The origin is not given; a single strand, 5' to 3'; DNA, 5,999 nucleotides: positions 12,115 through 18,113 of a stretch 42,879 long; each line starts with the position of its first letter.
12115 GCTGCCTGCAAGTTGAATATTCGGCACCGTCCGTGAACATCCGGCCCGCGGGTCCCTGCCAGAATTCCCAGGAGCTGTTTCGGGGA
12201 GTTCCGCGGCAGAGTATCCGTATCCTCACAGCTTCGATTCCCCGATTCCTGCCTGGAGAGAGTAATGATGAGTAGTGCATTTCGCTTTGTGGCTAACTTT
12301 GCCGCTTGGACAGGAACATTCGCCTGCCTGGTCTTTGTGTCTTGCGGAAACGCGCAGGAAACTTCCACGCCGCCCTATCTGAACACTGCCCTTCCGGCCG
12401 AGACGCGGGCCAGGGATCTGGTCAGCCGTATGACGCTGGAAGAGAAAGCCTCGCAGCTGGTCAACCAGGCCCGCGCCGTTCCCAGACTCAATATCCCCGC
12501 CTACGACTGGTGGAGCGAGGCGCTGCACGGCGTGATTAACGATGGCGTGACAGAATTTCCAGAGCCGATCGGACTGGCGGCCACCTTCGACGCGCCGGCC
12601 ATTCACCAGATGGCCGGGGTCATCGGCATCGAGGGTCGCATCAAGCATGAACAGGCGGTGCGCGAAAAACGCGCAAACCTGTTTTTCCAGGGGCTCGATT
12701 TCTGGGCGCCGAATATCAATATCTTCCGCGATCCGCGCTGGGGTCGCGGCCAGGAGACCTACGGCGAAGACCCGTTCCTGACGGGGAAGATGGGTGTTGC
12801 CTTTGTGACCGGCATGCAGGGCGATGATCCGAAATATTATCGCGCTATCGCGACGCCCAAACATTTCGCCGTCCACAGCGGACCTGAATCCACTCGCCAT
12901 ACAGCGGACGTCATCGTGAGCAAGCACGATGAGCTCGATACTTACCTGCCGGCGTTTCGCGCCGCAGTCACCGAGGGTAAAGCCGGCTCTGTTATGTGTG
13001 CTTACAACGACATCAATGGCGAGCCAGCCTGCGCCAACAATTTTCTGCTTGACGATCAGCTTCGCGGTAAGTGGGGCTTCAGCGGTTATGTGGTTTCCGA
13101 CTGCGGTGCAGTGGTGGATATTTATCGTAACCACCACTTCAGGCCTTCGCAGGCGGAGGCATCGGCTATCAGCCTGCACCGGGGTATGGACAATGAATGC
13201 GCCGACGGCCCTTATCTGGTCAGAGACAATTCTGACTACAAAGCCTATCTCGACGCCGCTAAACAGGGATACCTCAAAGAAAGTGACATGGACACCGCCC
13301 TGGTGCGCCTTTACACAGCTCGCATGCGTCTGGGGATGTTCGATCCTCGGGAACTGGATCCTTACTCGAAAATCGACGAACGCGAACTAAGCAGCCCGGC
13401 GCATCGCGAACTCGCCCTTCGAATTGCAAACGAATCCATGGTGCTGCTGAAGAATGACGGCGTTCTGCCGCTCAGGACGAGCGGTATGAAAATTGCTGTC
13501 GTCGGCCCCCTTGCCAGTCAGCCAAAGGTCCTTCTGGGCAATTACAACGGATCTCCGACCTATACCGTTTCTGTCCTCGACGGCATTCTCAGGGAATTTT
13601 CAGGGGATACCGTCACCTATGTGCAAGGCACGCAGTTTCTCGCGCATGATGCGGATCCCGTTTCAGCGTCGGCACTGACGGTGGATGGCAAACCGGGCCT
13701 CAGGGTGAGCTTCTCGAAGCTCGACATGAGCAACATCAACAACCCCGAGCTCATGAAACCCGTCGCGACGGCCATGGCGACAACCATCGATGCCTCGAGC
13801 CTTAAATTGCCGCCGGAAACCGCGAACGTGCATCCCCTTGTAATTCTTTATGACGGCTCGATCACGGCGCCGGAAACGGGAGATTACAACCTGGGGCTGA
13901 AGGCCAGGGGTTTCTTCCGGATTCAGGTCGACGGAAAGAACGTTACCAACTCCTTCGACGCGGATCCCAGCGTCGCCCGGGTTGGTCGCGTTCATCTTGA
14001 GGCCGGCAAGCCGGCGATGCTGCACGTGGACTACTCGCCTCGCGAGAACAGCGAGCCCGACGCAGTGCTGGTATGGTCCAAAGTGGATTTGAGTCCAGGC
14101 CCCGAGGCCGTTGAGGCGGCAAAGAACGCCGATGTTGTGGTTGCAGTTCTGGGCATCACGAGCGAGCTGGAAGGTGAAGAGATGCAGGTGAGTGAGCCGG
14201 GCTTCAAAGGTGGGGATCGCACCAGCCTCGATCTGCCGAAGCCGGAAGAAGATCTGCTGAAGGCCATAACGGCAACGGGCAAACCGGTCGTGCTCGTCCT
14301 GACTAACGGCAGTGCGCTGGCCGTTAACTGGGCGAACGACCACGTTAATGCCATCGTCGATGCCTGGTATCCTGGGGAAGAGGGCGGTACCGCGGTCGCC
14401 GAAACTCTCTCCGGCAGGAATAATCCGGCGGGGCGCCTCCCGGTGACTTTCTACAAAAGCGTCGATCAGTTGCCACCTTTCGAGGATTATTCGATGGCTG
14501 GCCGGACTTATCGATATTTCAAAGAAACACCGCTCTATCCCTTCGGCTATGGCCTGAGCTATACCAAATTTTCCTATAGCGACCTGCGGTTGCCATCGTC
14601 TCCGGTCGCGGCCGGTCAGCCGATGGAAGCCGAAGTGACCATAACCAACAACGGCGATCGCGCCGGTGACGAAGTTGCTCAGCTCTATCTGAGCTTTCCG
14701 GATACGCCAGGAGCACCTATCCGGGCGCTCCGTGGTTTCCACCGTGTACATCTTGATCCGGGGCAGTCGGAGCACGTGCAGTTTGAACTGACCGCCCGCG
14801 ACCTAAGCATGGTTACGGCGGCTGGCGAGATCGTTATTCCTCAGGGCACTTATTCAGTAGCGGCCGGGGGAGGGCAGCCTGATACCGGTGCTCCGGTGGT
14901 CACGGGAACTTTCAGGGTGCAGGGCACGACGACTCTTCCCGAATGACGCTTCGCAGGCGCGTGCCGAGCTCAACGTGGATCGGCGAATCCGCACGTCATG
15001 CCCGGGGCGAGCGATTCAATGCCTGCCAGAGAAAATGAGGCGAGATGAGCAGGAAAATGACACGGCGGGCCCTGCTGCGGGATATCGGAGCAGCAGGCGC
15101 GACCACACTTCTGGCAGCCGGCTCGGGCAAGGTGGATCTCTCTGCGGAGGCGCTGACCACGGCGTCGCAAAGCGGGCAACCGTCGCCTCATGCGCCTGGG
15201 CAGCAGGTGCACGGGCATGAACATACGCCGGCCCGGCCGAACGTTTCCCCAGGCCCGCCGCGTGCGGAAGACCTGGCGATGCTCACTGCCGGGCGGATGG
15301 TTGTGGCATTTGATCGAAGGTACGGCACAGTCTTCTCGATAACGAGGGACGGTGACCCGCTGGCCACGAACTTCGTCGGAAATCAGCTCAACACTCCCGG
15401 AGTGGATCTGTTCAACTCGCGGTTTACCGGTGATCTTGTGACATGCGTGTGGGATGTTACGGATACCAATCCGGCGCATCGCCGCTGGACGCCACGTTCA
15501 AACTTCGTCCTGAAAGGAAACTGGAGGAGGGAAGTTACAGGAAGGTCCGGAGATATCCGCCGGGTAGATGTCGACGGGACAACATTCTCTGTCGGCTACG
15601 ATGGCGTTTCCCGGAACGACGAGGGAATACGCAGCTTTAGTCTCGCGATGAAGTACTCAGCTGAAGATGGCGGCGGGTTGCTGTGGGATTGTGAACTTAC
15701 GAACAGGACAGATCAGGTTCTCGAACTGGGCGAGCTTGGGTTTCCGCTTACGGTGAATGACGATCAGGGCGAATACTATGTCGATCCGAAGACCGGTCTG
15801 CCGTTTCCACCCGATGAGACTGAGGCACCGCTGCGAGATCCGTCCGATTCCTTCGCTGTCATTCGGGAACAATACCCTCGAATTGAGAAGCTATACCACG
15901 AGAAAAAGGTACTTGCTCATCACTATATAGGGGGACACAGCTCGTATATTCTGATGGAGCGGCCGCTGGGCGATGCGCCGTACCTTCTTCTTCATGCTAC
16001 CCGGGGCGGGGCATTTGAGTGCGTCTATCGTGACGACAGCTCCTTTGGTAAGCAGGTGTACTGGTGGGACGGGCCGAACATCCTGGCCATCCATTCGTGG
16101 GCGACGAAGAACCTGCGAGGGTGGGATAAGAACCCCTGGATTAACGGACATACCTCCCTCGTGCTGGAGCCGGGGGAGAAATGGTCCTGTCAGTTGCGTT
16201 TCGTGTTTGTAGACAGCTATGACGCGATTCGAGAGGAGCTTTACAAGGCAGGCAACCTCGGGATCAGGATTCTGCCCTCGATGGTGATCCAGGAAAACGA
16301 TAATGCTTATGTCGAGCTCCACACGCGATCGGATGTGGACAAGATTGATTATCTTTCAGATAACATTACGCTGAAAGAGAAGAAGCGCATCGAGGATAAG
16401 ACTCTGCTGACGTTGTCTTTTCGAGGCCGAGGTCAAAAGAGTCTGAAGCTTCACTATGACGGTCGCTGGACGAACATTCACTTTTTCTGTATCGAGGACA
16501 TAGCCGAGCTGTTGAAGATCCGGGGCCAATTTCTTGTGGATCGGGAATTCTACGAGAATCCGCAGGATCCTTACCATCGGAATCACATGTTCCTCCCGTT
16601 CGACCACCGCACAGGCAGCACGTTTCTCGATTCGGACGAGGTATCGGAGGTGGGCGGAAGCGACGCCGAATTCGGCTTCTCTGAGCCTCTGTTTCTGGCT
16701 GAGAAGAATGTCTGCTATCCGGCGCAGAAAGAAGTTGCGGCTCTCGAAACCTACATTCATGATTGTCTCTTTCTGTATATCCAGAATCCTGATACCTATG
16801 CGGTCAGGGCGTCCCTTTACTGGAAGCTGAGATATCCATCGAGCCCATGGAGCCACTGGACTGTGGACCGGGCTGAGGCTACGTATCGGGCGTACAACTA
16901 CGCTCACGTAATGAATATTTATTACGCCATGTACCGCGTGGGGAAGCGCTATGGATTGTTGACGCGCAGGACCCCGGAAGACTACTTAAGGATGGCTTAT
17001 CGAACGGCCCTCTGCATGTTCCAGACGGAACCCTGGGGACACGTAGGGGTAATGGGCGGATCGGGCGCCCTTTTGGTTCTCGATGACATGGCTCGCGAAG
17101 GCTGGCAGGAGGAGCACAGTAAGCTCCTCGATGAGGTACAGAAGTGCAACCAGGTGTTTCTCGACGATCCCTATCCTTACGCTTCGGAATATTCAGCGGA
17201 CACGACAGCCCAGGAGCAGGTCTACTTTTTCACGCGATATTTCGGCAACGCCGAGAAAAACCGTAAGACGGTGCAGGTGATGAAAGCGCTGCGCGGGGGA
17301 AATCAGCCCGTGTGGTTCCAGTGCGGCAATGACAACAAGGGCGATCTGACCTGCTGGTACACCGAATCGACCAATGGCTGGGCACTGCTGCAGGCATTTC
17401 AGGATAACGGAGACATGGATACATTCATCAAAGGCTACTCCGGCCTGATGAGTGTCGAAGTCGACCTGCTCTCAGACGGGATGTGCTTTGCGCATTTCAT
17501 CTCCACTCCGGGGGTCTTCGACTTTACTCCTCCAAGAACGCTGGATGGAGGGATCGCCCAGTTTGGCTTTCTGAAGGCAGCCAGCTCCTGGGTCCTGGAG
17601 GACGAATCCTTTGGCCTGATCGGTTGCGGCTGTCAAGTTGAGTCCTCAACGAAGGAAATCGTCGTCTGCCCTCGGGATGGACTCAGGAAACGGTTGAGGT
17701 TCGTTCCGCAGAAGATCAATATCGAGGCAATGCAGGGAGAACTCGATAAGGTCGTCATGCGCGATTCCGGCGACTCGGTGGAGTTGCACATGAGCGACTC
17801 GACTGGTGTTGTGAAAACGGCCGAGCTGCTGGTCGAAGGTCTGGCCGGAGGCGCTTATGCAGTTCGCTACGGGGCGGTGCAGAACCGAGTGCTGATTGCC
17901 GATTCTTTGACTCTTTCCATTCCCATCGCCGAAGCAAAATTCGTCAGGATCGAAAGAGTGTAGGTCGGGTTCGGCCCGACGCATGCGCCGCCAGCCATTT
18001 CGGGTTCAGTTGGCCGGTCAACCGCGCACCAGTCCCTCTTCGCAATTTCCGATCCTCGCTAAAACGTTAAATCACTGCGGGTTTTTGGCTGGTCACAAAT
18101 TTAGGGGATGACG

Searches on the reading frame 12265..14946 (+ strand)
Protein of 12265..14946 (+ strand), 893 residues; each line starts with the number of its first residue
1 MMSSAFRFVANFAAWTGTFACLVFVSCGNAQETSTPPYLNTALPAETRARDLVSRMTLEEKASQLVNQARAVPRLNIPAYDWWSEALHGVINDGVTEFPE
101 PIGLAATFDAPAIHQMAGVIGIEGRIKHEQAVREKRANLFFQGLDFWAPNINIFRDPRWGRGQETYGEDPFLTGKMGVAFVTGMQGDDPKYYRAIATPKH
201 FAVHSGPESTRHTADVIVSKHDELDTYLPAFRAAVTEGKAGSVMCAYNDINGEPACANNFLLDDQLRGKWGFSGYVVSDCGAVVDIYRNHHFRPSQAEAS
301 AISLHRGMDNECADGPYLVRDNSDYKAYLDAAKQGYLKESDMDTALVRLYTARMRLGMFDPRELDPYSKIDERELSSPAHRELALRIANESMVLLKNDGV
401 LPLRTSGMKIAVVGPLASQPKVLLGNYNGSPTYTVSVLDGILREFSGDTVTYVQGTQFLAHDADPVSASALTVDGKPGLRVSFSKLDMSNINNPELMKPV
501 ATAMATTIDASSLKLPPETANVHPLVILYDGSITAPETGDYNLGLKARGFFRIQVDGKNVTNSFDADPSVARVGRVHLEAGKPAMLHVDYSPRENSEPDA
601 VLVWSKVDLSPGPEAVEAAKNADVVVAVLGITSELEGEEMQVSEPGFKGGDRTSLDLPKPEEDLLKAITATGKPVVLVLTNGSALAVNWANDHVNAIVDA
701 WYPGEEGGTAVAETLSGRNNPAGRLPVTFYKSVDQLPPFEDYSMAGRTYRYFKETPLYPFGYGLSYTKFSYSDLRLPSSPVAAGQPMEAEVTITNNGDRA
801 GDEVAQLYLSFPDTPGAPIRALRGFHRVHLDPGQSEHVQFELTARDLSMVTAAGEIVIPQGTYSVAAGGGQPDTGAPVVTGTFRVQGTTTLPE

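Call 11: search_protein_families(library=pfam, proteins=[window:12265-14946:+], max_evalue=0.001)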
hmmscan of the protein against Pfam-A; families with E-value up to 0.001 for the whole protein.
window:12265-14946:+ (893 aa): 4 families
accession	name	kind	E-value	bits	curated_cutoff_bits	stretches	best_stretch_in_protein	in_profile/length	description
PF01915.27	Glyco_hydro_3_C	-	1.2e-56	192.3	31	1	392-766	1-200/200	Glycosyl hydrolase family 3 C-terminal domain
PF00933.27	Glyco_hydro_3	-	4.1e-42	145.1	27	1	61-351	44-315/316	Glycosyl hydrolase family 3 N terminal domain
PF14310.12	Fn3-like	-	1.4e-19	70.4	25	1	803-869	1-69/71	Fibronectin type III-like domain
PF07691.17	PA14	-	2.3e-05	24.7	24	1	477-596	3-124/147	PA14 domain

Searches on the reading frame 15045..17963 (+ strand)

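Call 11: search_protein_families(library=pfam, proteins=[window:15045-17963:+], max_evalue=0.001)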
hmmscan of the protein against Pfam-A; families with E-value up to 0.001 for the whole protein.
window:15045-17963:+ (972 aa): 1 family
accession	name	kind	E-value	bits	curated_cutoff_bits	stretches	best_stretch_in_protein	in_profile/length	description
PF18951.5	DUF5695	-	2.5e-88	297.5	25.2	1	284-931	141-821/857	Family of unknown function (DUF5695)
